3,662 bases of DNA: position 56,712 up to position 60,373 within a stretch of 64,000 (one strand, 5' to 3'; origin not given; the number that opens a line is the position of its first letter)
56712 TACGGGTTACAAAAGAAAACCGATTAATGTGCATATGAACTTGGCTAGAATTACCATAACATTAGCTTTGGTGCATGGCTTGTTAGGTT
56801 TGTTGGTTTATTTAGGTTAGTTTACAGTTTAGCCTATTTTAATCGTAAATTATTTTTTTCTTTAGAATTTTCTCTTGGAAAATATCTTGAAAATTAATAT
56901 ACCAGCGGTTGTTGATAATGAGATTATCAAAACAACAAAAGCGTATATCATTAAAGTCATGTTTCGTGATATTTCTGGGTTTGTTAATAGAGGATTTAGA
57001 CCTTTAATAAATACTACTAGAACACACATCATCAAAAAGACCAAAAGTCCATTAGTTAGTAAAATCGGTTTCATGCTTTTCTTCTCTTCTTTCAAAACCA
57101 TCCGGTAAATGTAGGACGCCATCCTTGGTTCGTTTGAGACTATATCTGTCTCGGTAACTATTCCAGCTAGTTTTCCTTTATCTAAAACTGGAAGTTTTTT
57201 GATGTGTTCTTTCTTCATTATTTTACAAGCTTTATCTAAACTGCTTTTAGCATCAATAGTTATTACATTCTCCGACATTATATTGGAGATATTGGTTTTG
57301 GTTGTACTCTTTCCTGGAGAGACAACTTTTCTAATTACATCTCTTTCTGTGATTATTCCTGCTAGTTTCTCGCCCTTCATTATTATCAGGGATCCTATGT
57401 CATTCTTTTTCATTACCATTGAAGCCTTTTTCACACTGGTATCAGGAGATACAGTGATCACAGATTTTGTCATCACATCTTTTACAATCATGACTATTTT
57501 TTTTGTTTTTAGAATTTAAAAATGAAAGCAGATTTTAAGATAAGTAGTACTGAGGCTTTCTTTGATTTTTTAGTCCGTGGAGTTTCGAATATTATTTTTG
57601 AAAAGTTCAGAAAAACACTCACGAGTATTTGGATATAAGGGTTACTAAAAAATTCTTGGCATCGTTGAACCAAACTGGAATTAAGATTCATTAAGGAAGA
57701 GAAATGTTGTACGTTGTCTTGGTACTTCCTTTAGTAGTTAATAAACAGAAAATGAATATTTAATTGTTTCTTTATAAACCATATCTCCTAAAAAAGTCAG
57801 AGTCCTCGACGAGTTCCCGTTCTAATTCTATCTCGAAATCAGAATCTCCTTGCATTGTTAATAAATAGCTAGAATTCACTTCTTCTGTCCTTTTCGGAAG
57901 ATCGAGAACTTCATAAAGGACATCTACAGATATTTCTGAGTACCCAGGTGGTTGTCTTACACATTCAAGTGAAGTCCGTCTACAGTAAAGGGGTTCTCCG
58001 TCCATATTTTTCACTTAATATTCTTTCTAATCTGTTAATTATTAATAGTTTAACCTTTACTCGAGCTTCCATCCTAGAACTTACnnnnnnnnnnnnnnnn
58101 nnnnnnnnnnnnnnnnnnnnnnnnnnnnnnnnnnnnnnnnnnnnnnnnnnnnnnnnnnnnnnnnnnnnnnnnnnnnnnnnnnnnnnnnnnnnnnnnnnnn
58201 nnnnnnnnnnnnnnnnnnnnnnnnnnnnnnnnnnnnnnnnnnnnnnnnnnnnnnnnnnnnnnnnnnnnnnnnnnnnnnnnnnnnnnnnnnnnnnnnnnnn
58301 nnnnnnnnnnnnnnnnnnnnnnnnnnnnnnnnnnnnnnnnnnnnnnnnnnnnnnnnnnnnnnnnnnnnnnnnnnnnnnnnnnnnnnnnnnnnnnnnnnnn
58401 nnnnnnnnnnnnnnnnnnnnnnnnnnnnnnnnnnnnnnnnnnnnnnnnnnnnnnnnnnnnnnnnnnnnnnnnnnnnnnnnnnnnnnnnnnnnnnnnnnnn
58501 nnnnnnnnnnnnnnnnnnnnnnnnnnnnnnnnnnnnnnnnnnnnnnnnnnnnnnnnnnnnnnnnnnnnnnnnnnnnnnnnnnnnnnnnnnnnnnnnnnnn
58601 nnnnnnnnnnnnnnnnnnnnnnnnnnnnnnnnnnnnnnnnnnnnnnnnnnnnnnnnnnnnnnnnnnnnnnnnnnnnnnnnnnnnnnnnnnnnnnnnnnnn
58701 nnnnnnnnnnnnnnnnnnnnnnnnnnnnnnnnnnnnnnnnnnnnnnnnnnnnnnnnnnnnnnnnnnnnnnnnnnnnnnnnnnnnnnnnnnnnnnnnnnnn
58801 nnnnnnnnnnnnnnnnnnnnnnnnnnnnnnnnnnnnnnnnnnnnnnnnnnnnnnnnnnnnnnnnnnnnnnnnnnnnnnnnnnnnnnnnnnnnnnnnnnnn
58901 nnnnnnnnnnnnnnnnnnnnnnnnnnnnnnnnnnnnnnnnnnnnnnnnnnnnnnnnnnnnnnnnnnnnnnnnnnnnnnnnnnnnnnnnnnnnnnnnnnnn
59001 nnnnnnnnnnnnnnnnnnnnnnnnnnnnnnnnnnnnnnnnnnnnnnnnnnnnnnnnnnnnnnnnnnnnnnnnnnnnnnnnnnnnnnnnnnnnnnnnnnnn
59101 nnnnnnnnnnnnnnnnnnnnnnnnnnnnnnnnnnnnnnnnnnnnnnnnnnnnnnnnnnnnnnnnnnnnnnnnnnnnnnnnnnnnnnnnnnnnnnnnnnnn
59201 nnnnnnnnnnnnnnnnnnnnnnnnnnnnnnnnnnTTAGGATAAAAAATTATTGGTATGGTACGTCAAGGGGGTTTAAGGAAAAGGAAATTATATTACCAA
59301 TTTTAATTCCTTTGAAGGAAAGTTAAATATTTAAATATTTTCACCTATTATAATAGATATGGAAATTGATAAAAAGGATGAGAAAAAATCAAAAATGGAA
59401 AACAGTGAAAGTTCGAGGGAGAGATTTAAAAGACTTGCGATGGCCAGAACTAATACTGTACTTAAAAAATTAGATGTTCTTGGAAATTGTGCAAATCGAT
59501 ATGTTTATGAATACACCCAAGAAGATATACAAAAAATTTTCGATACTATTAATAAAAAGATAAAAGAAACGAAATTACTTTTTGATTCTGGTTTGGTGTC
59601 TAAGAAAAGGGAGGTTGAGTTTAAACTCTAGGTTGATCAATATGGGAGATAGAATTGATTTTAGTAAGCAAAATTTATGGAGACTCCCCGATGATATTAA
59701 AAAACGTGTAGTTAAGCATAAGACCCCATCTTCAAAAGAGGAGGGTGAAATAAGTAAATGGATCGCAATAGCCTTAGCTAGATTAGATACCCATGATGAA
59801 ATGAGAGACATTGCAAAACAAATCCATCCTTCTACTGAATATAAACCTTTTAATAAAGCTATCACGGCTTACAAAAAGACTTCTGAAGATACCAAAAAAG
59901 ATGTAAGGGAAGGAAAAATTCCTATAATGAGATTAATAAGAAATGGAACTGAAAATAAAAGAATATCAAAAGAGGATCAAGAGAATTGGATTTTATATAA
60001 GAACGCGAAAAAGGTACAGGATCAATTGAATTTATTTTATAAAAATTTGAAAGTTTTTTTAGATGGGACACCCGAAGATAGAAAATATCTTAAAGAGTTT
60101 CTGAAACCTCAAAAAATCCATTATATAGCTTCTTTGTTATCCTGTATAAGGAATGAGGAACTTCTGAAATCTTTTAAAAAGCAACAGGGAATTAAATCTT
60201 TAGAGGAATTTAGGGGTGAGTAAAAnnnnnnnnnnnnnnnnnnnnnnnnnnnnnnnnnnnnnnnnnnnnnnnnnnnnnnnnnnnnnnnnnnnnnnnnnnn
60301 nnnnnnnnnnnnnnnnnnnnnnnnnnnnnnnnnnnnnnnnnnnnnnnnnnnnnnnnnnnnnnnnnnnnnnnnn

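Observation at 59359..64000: Candidate defence module: MORC-like GHKL ATPase with four zinc ribbons, PD-(D/E)xK nuclease, DNA methyltransferase and two unknown proteins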

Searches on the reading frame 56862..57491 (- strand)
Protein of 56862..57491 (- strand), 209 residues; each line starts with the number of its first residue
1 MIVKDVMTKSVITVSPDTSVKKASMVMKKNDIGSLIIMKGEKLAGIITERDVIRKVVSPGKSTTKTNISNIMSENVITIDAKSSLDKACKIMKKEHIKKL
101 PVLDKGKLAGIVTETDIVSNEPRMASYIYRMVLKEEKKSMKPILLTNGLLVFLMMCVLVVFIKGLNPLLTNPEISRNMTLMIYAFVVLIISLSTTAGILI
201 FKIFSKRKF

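Call 3: search_protein_families(library=pfam, proteins=[window:56862-57491:-], max_evalue=0.1)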
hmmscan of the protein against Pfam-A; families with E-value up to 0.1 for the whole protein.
window:56862-57491:- (209 aa): 1 family
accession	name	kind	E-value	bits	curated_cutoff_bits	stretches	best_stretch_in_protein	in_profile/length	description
PF00571.33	CBS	-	1.2e-29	102.8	24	2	3-57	1-56/57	CBS domain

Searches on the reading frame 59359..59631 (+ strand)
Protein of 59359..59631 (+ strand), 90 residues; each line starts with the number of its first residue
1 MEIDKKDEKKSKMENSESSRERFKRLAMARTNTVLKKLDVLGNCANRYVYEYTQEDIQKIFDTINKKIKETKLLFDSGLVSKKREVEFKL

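Call 3: search_protein_families(library=pfam, proteins=[window:59359-59631:+], max_evalue=0.1)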
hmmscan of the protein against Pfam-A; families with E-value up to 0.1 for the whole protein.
window:59359-59631:+ (90 aa): 1 family
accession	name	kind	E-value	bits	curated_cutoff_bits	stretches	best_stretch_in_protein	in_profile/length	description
PF14084.11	DUF4264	-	0.02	15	27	1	54-85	13-44/52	Protein of unknown function (DUF4264)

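Call 4: search_protein_families(library=padloc, proteins=[window:59359-59631:+], max_evalue=0.1)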
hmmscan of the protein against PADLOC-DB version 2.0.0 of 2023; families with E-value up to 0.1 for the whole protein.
window:59359-59631:+ (90 aa): 1 family
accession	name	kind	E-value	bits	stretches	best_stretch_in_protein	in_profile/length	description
PDLC04590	PDC-M34B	-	0.0047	14.9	1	6-83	53-129/147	-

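Call 5: search_protein_families(library=ncbifam, proteins=[window:59359-59631:+], max_evalue=0.1)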
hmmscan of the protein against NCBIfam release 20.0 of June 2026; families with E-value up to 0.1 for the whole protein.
window:59359-59631:+ (90 aa): 0 families

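Call 88: search_protein_families(library=phrogs, alignment_id=A9, max_evalue=0.01)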
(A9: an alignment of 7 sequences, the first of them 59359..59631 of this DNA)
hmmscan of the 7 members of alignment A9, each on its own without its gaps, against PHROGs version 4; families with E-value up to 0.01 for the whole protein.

A. member 1, window:59359-59631:+ (90 aa): 0 families

B. families by the number of members that match (of 7 scanned): 3 families
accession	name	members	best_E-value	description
phrog_35258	-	5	0.00016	-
phrog_6449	-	1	0.0018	-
phrog_9575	-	1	0.0041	-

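Call 89: search_solved_structures(query=A9, max_evalue=10)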
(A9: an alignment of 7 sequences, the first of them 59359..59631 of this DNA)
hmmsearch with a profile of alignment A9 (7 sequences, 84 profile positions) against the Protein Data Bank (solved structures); distinct sequences matched with E-value up to 10: 5.
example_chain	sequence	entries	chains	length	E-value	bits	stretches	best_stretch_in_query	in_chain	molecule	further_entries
1y8c_A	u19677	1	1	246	0.064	16.5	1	29-66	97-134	S-adenosylmethionine-dependent methyltransferase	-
4lb5_A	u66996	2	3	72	0.28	14.4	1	21-67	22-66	Protein kinase containing Z-DNA binding domains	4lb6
5j6x_A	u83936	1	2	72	0.31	14.3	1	20-66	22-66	Z-DNA binding protein kinase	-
3gtd_A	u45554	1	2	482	0.34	14.1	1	21-67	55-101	Fumarate hydratase class II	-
2waq_F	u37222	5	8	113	1.5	12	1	44-65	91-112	DNA-DIRECTED RNA POLYMERASE RPO4 SUBUNIT | RNA POLYMERASE SUBUNIT 7 | DNA-DIRECTED RNA POLYMERASE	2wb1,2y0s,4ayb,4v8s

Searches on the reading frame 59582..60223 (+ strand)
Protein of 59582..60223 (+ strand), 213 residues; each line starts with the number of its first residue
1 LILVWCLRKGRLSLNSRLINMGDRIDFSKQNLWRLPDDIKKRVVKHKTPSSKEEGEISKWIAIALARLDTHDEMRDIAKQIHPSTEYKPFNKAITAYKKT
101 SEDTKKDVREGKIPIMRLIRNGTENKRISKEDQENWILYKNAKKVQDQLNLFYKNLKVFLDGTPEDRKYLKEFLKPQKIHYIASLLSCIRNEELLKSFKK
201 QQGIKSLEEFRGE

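Call 3: search_protein_families(library=pfam, proteins=[window:59582-60223:+], max_evalue=0.1)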
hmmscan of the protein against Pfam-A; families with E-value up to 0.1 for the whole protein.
window:59582-60223:+ (213 aa): 0 families

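Call 4: search_protein_families(library=padloc, proteins=[window:59582-60223:+], max_evalue=0.1)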
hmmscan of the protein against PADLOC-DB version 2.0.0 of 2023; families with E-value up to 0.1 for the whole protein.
window:59582-60223:+ (213 aa): 0 families

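Call 5: search_protein_families(library=ncbifam, proteins=[window:59642-60223:+], max_evalue=0.1)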
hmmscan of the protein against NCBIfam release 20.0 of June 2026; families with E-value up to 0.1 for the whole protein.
window:59642-60223:+ (193 aa): 0 families

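Call 42: search_solved_structures(query=A2, max_evalue=10)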
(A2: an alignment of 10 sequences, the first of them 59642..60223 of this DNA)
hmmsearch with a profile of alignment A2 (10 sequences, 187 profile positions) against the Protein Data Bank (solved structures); distinct sequences matched with E-value up to 10: 4.
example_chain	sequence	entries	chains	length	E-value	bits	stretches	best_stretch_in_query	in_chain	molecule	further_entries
3vjf_A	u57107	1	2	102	0.036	17.2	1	100-145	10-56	WA20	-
2fe1_A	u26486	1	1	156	0.17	15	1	77-136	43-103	conserved hypothetical protein PAE0151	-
7jqe_A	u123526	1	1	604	0.24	14.5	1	59-103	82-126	ESAT-6/WXG100 secretion system protein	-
6kos_A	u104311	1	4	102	0.42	13.7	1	100-145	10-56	SUWA (Super WA20)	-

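Call 43: find_homologous_proteins(query=window:59642-60223:+)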
Query window:59642-60223:+ (193 aa): 18 proteins with E <= 0.001 among 88 candidates.
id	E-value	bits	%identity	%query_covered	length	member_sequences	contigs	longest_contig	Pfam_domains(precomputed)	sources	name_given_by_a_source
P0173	6.2e-122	422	100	100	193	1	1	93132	-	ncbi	-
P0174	1.9e-77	277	70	97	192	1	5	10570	-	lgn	-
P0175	5.2e-65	237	59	98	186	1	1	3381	-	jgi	-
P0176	5.7e-64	233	62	96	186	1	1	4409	-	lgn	-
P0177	5.9e-62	227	62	96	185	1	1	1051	-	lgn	-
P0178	1.1e-60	223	61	93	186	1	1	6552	-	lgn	-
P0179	2.1e-60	222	58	96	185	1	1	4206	-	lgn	-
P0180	6.2e-60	220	59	94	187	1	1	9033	-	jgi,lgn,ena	-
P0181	3.1e-59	218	58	91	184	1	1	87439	-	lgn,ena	-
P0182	5.1e-59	217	61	93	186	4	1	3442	-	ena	-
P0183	9.7e-59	216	58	98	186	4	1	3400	-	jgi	-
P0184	1.2e-58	216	58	96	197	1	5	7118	-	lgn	-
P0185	6.0e-58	214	59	96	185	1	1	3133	-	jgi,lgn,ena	-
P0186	1.3e-56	209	56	93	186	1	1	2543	-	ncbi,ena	-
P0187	2.0e-55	206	57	91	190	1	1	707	-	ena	-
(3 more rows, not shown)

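Call 52: predict_structure(alignment_id=A3)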
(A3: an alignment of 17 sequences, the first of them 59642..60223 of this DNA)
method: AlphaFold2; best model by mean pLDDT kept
length: 193 residues; sequences in the alignment: 17
mean_pLDDT: 81.5   pTM: 0.54
mean pLDDT of the five models: 81.5, 81.2, 80.6, 79.7, 78.6
residues with pLDDT >= 90: 46; 70-90: 118; 50-70: 22; < 50: 7
segments of 3 or more residues with pLDDT < 50: none
pLDDT, mean of each block of 10 residues (from residue 1): 67 89 70 65 93 93 84 92 91 84 60 75 82 87 91 82 86 88 78 56
secondary structure, 60 per line:
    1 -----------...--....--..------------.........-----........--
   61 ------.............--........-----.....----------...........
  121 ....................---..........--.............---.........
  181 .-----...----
elements in order: H17-20 H39-45 H51-58 H67-79 H82-89 H95-99 H110-140 H144-153 H156-168 H172-181
